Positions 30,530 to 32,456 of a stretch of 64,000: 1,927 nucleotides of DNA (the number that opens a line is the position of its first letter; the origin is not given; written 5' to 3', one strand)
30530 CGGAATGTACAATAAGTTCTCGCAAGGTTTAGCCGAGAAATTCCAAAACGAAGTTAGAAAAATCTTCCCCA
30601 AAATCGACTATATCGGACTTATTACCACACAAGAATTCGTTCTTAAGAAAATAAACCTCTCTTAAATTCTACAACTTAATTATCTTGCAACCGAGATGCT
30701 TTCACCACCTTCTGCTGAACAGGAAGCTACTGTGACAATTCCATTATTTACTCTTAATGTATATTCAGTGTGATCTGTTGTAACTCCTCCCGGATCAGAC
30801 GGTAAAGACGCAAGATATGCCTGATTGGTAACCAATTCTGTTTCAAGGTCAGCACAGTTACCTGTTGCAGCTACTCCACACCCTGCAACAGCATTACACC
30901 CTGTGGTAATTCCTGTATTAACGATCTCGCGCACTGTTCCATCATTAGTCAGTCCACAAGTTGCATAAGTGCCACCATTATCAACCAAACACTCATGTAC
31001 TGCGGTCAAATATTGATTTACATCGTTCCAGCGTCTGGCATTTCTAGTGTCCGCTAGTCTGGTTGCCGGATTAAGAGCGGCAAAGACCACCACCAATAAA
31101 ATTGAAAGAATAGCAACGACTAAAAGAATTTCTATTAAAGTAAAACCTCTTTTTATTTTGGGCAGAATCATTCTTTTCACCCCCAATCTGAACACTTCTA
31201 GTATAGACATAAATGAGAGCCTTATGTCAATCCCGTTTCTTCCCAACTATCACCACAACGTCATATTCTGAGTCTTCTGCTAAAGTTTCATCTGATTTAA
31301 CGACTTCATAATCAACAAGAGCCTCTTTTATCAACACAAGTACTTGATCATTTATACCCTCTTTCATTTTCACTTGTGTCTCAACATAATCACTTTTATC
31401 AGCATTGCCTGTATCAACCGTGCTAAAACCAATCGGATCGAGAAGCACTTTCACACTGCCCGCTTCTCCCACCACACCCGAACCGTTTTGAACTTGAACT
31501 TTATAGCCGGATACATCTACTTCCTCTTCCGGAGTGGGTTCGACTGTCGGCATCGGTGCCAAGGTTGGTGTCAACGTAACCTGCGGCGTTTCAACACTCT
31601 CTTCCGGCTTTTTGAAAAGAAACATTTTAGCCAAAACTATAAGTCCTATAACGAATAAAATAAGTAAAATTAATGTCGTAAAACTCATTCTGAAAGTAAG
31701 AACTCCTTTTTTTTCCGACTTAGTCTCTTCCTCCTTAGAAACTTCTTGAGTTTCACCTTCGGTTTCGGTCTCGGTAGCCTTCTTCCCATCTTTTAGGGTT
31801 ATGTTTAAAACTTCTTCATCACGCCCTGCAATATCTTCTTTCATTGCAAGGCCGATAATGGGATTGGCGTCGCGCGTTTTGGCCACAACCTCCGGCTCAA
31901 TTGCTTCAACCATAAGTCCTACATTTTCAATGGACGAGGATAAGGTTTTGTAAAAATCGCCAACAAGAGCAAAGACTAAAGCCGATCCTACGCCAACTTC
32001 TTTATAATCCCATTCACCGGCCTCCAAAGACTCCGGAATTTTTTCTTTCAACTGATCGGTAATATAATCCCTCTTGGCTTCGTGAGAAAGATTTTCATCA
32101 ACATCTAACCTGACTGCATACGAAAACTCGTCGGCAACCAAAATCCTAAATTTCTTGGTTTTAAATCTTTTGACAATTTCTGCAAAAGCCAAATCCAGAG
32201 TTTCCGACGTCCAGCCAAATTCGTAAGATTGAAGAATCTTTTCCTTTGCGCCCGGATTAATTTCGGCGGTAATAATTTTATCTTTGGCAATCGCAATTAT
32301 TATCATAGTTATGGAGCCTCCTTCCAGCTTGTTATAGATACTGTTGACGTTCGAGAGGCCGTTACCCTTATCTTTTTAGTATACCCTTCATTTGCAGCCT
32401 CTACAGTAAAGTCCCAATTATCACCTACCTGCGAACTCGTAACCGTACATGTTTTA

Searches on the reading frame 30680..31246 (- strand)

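Call 5: search_protein_families(library=pfam, proteins=[window:30680-31246:-], max_evalue=0.01)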
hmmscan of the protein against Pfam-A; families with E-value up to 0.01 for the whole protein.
window:30680-31246:- (188 aa): 1 family
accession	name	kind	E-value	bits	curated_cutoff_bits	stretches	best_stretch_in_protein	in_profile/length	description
PF07963.17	N_methyl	-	4.9e-08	32.7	21.2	1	32-55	4-27/27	Prokaryotic N-terminal methylation motif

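Call 58: search_protein_families(library=ncbifam, proteins=[window:30680-31246:-], max_evalue=0.01)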
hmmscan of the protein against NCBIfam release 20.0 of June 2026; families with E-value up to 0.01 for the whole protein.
window:30680-31246:- (188 aa): 13 families
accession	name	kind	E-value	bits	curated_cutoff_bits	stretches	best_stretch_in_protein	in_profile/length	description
TIGR02532.1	IV_pilin_GFxxxE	domain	9.8e-08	31.5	16.3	1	32-54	1-23/24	prepilin-type N-terminal cleavage/methylation domain-containing protein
TIGR01708.2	typeII_sec_gspH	equivalog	4.7e-06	26.7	80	1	33-72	2-43/169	type II secretion system minor pseudopilin GspH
TIGR01710.1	typeII_sec_gspG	equivalog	8e-06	25.9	88.85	1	33-85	1-51/134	type II secretion system major pseudopilin GspG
NF007862.0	PRK10574.1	equivalog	2.2e-05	24.6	138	1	32-103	4-72/145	prepilin peptidase-dependent pilin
NF040999.1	pilin_ComGC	equivalog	5e-05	23.4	75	1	33-55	2-24/84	competence type IV pilus major pilin ComGC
NF040982.1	ComGD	equivalog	0.00016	22.1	70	1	32-59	1-27/139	competence type IV pilus minor pilin ComGD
TIGR02599.1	TIGR02599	subfamily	0.00031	20.1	256.5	1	34-67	1-34/361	Verru_Chthon cassette protein C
TIGR02596.1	TIGR02596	subfamily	0.00083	19.5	70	1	35-60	1-26/196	Verru_Chthon cassette protein D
NF007848.0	PRK10557.1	equivalog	0.0014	18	120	1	28-78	6-58/192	prepilin peptidase-dependent protein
NF041013.1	T4P_ComGE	equivalog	0.0035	17.4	49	1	32-58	3-29/83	competence type IV pilus minor pilin ComGE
NF047828.1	T3SSXpsI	equivalog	0.0062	16.6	150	1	32-66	1-35/132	type II secretion system protein XpsI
TIGR01707.1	gspI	equivalog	0.0065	16.9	44.35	0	34-62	1-29/101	type II secretion system minor pseudopilin GspI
NF041002.1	pilin_ComGF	equivalog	0.0073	16.5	80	1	33-61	2-30/139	competence type IV pilus minor pilin ComGF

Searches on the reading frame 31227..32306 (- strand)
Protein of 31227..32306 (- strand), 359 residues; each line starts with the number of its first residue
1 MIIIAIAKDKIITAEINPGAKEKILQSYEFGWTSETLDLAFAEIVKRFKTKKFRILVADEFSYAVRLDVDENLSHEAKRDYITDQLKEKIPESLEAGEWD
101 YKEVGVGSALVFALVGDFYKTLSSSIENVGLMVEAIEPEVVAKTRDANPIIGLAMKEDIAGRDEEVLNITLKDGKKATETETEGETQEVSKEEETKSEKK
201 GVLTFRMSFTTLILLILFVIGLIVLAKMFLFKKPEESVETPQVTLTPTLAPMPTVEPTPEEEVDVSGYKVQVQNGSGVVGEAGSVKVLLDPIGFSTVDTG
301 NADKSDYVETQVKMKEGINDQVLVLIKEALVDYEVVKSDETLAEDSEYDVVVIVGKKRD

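Call 5: search_protein_families(library=pfam, proteins=[window:31227-32306:-], max_evalue=0.01)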
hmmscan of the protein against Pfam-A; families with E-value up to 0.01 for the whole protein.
window:31227-32306:- (359 aa): 2 families
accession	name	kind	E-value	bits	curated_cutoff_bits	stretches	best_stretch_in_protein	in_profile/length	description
PF13399.11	LytR_C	-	1.6e-07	32.6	22.2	1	268-356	2-84/86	LytR cell envelope-related transcriptional attenuator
PF13800.11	Sigma_reg_N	-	0.0062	17.2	26.3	0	203-245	11-54/91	Sigma factor regulator N-terminal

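Call 58: search_protein_families(library=ncbifam, proteins=[window:31227-32306:-], max_evalue=0.01)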
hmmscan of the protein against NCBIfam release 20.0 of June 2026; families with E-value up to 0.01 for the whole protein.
window:31227-32306:- (359 aa): 0 families
